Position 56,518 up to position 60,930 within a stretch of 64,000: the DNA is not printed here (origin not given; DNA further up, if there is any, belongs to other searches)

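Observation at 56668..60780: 1370-aa activase-activase-dehydratase fusion protein with the domain architecture of the anaerobic plasmalogen synthase (PlsA/PlsR family)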

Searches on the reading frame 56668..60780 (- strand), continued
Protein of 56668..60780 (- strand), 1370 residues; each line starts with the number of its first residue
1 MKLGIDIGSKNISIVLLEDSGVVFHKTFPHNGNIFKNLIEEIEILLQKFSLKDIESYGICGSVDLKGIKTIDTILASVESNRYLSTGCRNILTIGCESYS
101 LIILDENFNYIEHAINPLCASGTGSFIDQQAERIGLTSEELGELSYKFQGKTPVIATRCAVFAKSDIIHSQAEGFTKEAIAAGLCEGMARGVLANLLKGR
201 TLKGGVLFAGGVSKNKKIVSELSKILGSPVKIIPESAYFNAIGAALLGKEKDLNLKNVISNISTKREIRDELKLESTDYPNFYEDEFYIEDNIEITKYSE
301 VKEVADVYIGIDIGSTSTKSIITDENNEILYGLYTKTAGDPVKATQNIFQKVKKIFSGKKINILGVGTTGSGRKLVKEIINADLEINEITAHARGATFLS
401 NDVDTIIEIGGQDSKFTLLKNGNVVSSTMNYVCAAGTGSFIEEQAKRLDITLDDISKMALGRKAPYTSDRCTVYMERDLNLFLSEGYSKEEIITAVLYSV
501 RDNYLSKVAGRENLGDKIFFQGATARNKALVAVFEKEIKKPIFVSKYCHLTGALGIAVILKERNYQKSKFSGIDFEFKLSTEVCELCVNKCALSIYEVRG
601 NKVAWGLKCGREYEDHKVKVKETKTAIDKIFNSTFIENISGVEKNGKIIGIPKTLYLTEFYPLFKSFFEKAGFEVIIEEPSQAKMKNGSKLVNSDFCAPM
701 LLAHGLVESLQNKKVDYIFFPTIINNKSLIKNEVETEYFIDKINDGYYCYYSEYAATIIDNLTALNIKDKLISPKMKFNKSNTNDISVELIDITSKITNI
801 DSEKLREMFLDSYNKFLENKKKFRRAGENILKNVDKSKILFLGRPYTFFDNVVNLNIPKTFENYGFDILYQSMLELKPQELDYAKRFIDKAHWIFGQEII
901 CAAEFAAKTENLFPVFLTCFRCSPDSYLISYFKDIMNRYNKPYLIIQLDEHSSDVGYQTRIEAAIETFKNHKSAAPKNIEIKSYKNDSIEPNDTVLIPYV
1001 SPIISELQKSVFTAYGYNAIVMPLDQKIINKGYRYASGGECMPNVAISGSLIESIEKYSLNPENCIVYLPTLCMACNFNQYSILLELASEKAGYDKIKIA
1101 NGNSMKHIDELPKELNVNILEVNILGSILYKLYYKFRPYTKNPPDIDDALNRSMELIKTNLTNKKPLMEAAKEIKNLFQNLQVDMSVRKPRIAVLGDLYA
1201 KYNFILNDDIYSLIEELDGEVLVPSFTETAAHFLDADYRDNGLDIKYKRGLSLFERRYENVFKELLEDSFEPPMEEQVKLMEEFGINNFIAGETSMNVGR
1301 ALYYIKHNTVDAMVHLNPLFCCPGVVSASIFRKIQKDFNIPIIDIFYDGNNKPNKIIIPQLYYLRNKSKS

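Call 14: find_homologous_proteins(query=window:56668-60780:-, max_evalue=1e-10)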
Query window:56668-60780:- (1370 aa): 7982 proteins with E <= 1e-10 among 8000 candidates; the best 120 are listed.
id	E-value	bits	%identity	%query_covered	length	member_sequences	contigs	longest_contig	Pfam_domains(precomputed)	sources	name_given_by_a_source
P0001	0.0e+0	3041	99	100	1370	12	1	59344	PF01869.27,PF09989.16,PF05378.20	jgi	-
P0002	0.0e+0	2689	87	100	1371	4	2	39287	PF01869.27,PF09989.16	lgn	-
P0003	0.0e+0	2685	87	100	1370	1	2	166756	PF01869.27,PF02782.23,PF09989.16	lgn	-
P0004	0.0e+0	2001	64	100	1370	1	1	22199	PF01869.27,PF06050.20,PF09989.16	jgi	jgi:predicted CoA-substrate-specific enzyme activase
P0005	0.0e+0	1985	65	100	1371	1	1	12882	PF01869.27,PF06050.20,PF09989.16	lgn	-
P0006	0.0e+0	1979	63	100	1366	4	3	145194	PF01869.27,PF06050.20,PF09989.16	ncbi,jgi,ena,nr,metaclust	ncbi:MAG: hypothetical protein A2Z98_09130 [Spirochaetes bacterium GWB1_27_13]|nr:MAG: hypothetical 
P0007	0.0e+0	1886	60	100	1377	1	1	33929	PF01869.27,PF09989.16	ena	-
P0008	0.0e+0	1847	60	100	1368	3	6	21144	PF01869.27,PF09989.16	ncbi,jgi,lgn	-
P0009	0.0e+0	1810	59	100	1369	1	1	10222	PF01869.27,PF06050.20,PF09989.16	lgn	-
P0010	0.0e+0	1795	58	100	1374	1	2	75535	PF01869.27,PF06050.20,PF09989.16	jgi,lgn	-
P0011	0.0e+0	1780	58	100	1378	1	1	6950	PF01869.27,PF09989.16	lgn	-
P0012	0.0e+0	1740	57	100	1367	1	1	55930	PF01869.27,PF09989.16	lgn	-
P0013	0.0e+0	1736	55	100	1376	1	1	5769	PF01869.27,PF09989.16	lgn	-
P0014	0.0e+0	1719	56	100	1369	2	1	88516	PF01869.27,PF09989.16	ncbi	-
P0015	0.0e+0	1716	55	100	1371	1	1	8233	PF01869.27,PF09989.16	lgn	-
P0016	0.0e+0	1700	55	100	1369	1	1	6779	PF01869.27,PF09989.16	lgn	-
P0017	0.0e+0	1693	54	100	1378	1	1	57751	PF01869.27,PF06050.20,PF09989.16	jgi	jgi:predicted CoA-substrate-specific enzyme activase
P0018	0.0e+0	1654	54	100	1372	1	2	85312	PF01869.27,PF09989.16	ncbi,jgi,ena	-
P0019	0.0e+0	1650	54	100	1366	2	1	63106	PF01869.27,PF09989.16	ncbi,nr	ncbi:MAG: hypothetical protein GY760_15665 [Deltaproteobacteria bacterium]|nr:hypothetical protein [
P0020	0.0e+0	1637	53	100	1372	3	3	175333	PF01869.27,PF09989.16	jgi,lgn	jgi:predicted CoA-substrate-specific enzyme activase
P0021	0.0e+0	1635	54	100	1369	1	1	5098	PF01869.27,PF09989.16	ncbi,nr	ncbi:MAG: hypothetical protein JXB50_14965 [Spirochaetes bacterium]|nr:hypothetical protein [Spiroch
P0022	0.0e+0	1632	52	100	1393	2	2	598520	PF01869.27,PF09989.16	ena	-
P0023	0.0e+0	1632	53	100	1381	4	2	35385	PF01869.27,PF06050.20,PF09989.16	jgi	-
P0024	0.0e+0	1631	53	100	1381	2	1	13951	PF01869.27,PF09989.16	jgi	jgi:predicted CoA-substrate-specific enzyme activase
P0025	0.0e+0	1630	53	100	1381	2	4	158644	PF01869.27,PF06050.20,PF09989.16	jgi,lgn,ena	-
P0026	0.0e+0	1628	53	100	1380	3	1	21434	PF01869.27,PF02782.23,PF09989.16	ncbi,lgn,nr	ncbi:MAG: hypothetical protein JXR86_19945 [Spirochaetales bacterium]|nr:hypothetical protein [Spiro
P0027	0.0e+0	1617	53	100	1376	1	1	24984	PF01869.27,PF09989.16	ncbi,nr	ncbi:MAG: hypothetical protein GY699_00970 [Desulfobacteraceae bacterium]|nr:hypothetical protein [D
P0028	0.0e+0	1613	52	100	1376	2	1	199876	PF01869.27,PF09989.16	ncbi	ncbi:MAG: acyl-CoA dehydratase activase [Desulfobacter sp.]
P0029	0.0e+0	1609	53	100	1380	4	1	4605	PF01869.27,PF09989.16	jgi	-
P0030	0.0e+0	1605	53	85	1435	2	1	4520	PF01869.27,PF09989.16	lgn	-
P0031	0.0e+0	1602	52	100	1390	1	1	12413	PF01869.27,PF09989.16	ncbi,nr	ncbi:MAG: acyl-CoA dehydratase activase [Desulfobacterales bacterium]|nr:acyl-CoA dehydratase activa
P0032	0.0e+0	1596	52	100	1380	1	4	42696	PF01869.27,PF09989.16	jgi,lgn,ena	jgi:predicted CoA-substrate-specific enzyme activase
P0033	0.0e+0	1587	52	100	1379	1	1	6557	PF01869.27,PF02782.23,PF09989.16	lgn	-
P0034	0.0e+0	1581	51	100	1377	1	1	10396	PF01869.27,PF02782.23,PF09989.16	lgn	-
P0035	0.0e+0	1579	52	100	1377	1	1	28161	PF01869.27,PF02782.23,PF09989.16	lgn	-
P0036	0.0e+0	1571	51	100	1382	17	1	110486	PF01869.27,PF09989.16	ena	-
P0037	0.0e+0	1568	48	100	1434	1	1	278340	PF01869.27,PF02782.23,PF09989.16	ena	-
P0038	0.0e+0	1567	52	100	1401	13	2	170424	PF01869.27,PF06050.20,PF09989.16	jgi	jgi:predicted CoA-substrate-specific enzyme activase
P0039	0.0e+0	1561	51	100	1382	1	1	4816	PF01869.27,PF09989.16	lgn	-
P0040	0.0e+0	1559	51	100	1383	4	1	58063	PF01869.27,PF09989.16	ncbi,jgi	ncbi:MAG: acyl-CoA dehydratase activase [Desulfobacteraceae bacterium]|jgi:predicted CoA-substrate-s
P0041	0.0e+0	1556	51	100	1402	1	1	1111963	PF01869.27,PF01548.24,PF09989.16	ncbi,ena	-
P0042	0.0e+0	1555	51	100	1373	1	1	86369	PF01869.27,PF09989.16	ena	-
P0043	0.0e+0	1554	48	100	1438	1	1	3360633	PF01869.27,PF09989.16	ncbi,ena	-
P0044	0.0e+0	1539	48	100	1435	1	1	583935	PF01869.27,PF02782.23,PF09989.16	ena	-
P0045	0.0e+0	1537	48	100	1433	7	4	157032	PF01869.27,PF02782.23,PF09989.16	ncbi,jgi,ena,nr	ncbi:MAG TPA: acyl-CoA dehydratase activase [Candidatus Omnitrophota bacterium]|nr:acyl-CoA dehydrat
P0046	0.0e+0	1532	50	100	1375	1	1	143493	PF01869.27,PF09989.16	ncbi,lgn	-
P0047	0.0e+0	1532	50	100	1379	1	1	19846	PF01869.27,PF09989.16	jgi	-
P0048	0.0e+0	1531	51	100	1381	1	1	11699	PF01869.27,PF09989.16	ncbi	-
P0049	0.0e+0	1525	49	100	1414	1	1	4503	PF01869.27,PF09989.16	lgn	-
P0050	0.0e+0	1514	47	100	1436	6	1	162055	PF01869.27,PF02782.23,PF09989.16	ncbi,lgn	-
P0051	0.0e+0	1485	48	100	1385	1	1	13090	PF01869.27,PF02782.23,PF09989.16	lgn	-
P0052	0.0e+0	1484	50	100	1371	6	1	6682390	PF01869.27,PF09989.16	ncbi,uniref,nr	ncbi:acyl-CoA dehydratase activase [Desulfoluna spongiiphila]|uniref:acyl-CoA dehydratase activase n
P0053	0.0e+0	1481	49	100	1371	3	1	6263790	PF01869.27,PF06050.20,PF09989.16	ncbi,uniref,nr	ncbi:2-hydroxyglutaryl-CoA dehydratase [Desulfoluna limicola]|uniref:2-hydroxyglutaryl-CoA dehydrata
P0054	0.0e+0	1475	49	100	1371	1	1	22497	PF01869.27,PF09989.16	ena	-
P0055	0.0e+0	1472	49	100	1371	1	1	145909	PF01869.27,PF09989.16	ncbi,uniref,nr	ncbi:acyl-CoA dehydratase activase [Desulfoluna sp.]|uniref:acyl-CoA dehydratase activase n=1 Tax=De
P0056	0.0e+0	1466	46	100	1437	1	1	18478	PF01869.27,PF09989.16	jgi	jgi:predicted CoA-substrate-specific enzyme activase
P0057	0.0e+0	1462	49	100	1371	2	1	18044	PF01869.27,PF09989.16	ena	-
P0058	0.0e+0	1429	47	100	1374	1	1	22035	PF01869.27,PF02782.23,PF09989.16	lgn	-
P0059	0.0e+0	1423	46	100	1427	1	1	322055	PF01869.27,PF09989.16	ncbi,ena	-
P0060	0.0e+0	1418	47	100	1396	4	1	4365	PF01869.27,PF02782.23,PF09989.16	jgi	-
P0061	0.0e+0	1405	57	77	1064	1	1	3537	PF01869.27,PF09989.16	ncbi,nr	ncbi:MAG: acyl-CoA dehydratase activase-related protein, partial [Spirochaetes bacterium]|nr:acyl-Co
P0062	0.0e+0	1402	46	100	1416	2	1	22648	PF01869.27,PF09989.16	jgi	-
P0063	0.0e+0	1377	46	100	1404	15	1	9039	PF01869.27,PF02782.23,PF09989.16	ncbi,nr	ncbi:MAG: hypothetical protein KAT88_01610 [Spirochaetes bacterium]|nr:hypothetical protein [Spiroch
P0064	0.0e+0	1373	46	100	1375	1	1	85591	PF01869.27,PF06050.20,PF02782.23,PF09989.16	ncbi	-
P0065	0.0e+0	1367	47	100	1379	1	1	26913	PF01869.27,PF02782.23,PF09989.16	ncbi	-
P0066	0.0e+0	1362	47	100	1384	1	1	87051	PF01869.27,PF09989.16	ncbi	-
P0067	0.0e+0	1361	44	100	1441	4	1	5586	PF01869.27,PF02782.23,PF09989.16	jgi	-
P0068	0.0e+0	1361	45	100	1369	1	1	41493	PF01869.27,PF02782.23,PF09989.16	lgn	-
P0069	0.0e+0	1360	46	100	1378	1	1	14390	PF01869.27,PF06050.20,PF02782.23,PF09989.16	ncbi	-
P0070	0.0e+0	1360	46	100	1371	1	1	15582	PF01869.27,PF02782.23,PF09989.16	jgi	-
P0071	0.0e+0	1358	46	100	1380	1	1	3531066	PF01869.27,PF09989.16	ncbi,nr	ncbi:MAG: hypothetical protein JSV25_08155 [Spirochaetota bacterium]|nr:MAG: hypothetical protein JS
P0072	0.0e+0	1355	45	100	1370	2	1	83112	PF01869.27,PF02782.23,PF09989.16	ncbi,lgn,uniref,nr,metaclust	ncbi:acyl-CoA dehydratase activase [Desulforegula conservatrix]|uniref:acyl-CoA dehydratase activase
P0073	0.0e+0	1353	50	88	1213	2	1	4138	PF01869.27,PF09989.16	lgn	-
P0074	0.0e+0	1352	45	100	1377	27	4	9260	PF01869.27,PF06050.20,PF09989.16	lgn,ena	-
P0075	0.0e+0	1344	45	100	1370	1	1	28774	PF01869.27,PF02782.23,PF09989.16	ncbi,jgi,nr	ncbi:MAG: hypothetical protein C4518_02785 [Desulfobacteraceae bacterium]|nr:MAG: hypothetical prote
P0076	0.0e+0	1341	46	100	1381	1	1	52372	PF01869.27,PF09989.16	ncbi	-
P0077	0.0e+0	1340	45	100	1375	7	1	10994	PF01869.27,PF09989.16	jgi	jgi:predicted CoA-substrate-specific enzyme activase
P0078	0.0e+0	1337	45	100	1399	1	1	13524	PF01869.27,PF09989.16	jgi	jgi:predicted CoA-substrate-specific enzyme activase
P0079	0.0e+0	1333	45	100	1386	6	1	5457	PF01869.27,PF09989.16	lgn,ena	-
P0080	0.0e+0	1330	45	100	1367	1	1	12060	PF01869.27,PF02782.23,PF09989.16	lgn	-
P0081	0.0e+0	1330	45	100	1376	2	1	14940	PF01869.27,PF09989.16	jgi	jgi:predicted CoA-substrate-specific enzyme activase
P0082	0.0e+0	1329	46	99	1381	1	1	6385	PF01869.27,PF02782.23,PF09989.16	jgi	jgi:predicted CoA-substrate-specific enzyme activase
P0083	0.0e+0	1323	45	100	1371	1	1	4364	PF01869.27,PF02782.23,PF09989.16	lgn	-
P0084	0.0e+0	1323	45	100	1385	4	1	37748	PF01869.27,PF09989.16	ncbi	-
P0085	0.0e+0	1322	45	100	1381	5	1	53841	PF01869.27,PF09989.16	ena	-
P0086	0.0e+0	1322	45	100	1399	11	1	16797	PF01869.27,PF09989.16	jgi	jgi:predicted CoA-substrate-specific enzyme activase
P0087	0.0e+0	1319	45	100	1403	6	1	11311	PF01869.27,PF09989.16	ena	-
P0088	0.0e+0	1317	46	99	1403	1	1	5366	PF01869.27,PF09989.16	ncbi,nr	ncbi:MAG: hypothetical protein JXB06_14740 [Spirochaetales bacterium]|nr:hypothetical protein [Spiro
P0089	0.0e+0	1315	45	100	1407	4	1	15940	PF01869.27,PF09989.16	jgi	-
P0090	0.0e+0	1315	44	100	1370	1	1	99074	PF01869.27,PF02782.23,PF09989.16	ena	-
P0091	0.0e+0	1314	58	73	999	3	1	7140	PF01869.27,PF09989.16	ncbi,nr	ncbi:MAG TPA: acyl-CoA dehydratase activase-related protein, partial [Spirochaetota bacterium]|nr:ac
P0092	0.0e+0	1311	45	100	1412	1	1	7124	PF01869.27,PF09989.16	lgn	-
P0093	0.0e+0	1309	44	100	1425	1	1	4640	PF01869.27,PF02782.23,PF09989.16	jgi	jgi:predicted CoA-substrate-specific enzyme activase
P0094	0.0e+0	1309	45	100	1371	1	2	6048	PF01869.27,PF02782.23,PF09989.16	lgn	-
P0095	0.0e+0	1308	45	100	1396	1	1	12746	PF01869.27,PF09989.16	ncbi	-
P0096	0.0e+0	1307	45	100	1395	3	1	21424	PF01869.27,PF09989.16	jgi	jgi:predicted CoA-substrate-specific enzyme activase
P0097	0.0e+0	1307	44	100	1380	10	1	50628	PF01869.27,PF02782.23,PF09989.16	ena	-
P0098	0.0e+0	1306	45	100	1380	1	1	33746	PF01869.27,PF02782.23,PF09989.16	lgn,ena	-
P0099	0.0e+0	1304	44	100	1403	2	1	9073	PF01869.27,PF09989.16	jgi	jgi:predicted CoA-substrate-specific enzyme activase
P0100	0.0e+0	1302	45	100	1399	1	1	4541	PF01869.27,PF09989.16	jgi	jgi:predicted CoA-substrate-specific enzyme activase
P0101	0.0e+0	1297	45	100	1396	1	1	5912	PF01869.27,PF02782.23,PF09989.16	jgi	jgi:predicted CoA-substrate-specific enzyme activase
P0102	0.0e+0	1296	45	100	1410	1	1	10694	PF01869.27,PF09989.16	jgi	jgi:predicted CoA-substrate-specific enzyme activase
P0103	0.0e+0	1296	44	100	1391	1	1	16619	PF01869.27,PF06050.20,PF02782.23,PF09989.16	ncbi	ncbi:MAG: acyl-CoA dehydratase activase [Elusimicrobiota bacterium]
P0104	0.0e+0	1294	44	99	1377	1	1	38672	PF01869.27,PF02782.23,PF09989.16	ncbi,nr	ncbi:MAG: hypothetical protein JW874_07820 [Spirochaetales bacterium]|nr:hypothetical protein [Spiro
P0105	0.0e+0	1291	44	100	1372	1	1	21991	PF01869.27,PF09989.16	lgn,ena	-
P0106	0.0e+0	1290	45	100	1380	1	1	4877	PF01869.27,PF06050.20,PF02782.23,PF09989.16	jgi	jgi:predicted CoA-substrate-specific enzyme activase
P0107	0.0e+0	1286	45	100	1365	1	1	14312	PF01869.27,PF06050.20,PF09989.16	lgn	-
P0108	0.0e+0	1285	44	100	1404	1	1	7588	PF01869.27,PF09989.16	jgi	jgi:predicted CoA-substrate-specific enzyme activase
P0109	0.0e+0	1283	44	100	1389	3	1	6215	PF01869.27,PF06050.20,PF02782.23,PF09989.16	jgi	jgi:predicted CoA-substrate-specific enzyme activase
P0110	0.0e+0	1280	44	100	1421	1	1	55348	PF01869.27,PF02782.23,PF09989.16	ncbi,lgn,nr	ncbi:MAG: hypothetical protein JW822_03650 [Spirochaetales bacterium]|nr:hypothetical protein [Spiro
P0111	0.0e+0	1280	44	100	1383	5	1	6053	PF01869.27,PF02782.23,PF09989.16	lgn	-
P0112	0.0e+0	1279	45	100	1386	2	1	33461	PF01869.27,PF02782.23,PF09989.16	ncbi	-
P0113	0.0e+0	1279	44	100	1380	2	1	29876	PF01869.27,PF02782.23,PF09989.16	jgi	jgi:predicted CoA-substrate-specific enzyme activase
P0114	0.0e+0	1274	44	100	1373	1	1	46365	PF01869.27,PF09989.16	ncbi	-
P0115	0.0e+0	1273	44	100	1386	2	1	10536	PF01869.27,PF09989.16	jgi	jgi:predicted CoA-substrate-specific enzyme activase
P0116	0.0e+0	1272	52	78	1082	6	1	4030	PF01869.27,PF02782.23,PF09989.16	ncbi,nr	ncbi:MAG: acyl-CoA dehydratase activase, partial [Desulfobacterales bacterium]|nr:acyl-CoA dehydrata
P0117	0.0e+0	1271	44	100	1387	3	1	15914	PF01869.27,PF09989.16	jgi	jgi:predicted CoA-substrate-specific enzyme activase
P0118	0.0e+0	1269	44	100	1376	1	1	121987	PF01869.27,PF02782.23,PF09989.16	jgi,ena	-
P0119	0.0e+0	1266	43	100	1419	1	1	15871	PF01869.27,PF09989.16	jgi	jgi:predicted CoA-substrate-specific enzyme activase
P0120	0.0e+0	1263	43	100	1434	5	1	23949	PF01869.27,PF09989.16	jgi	-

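Call 16: search_solved_structures(query=window:56668-60780:-, max_evalue=0.001)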
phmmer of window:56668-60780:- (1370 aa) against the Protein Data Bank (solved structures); distinct sequences matched with E-value up to 0.001: 5.
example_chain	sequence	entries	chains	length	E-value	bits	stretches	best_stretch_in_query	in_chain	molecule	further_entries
9gai_D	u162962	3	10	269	7.8e-32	113.1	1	310-559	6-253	3-methylbenzoyl-CoA reductase alpha subunit MbdQ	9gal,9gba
4eht_A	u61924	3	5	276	5.5e-31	110.3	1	309-560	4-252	Activator of 2-hydroxyisocaproyl-CoA dehydratase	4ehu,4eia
1hux_A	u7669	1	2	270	2.1e-29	105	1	309-575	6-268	ACTIVATOR OF (R)-2-HYDROXYGLUTARYL-COA DEHYDRATASE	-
7yyl_E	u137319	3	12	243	9.3e-22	79.7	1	308-562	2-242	Putative CoA-substrate-specific enzyme activase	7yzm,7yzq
9gai_C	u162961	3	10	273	3e-18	68.1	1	309-568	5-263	3-methylbenzoyl-CoA reductase delta subunit MbdP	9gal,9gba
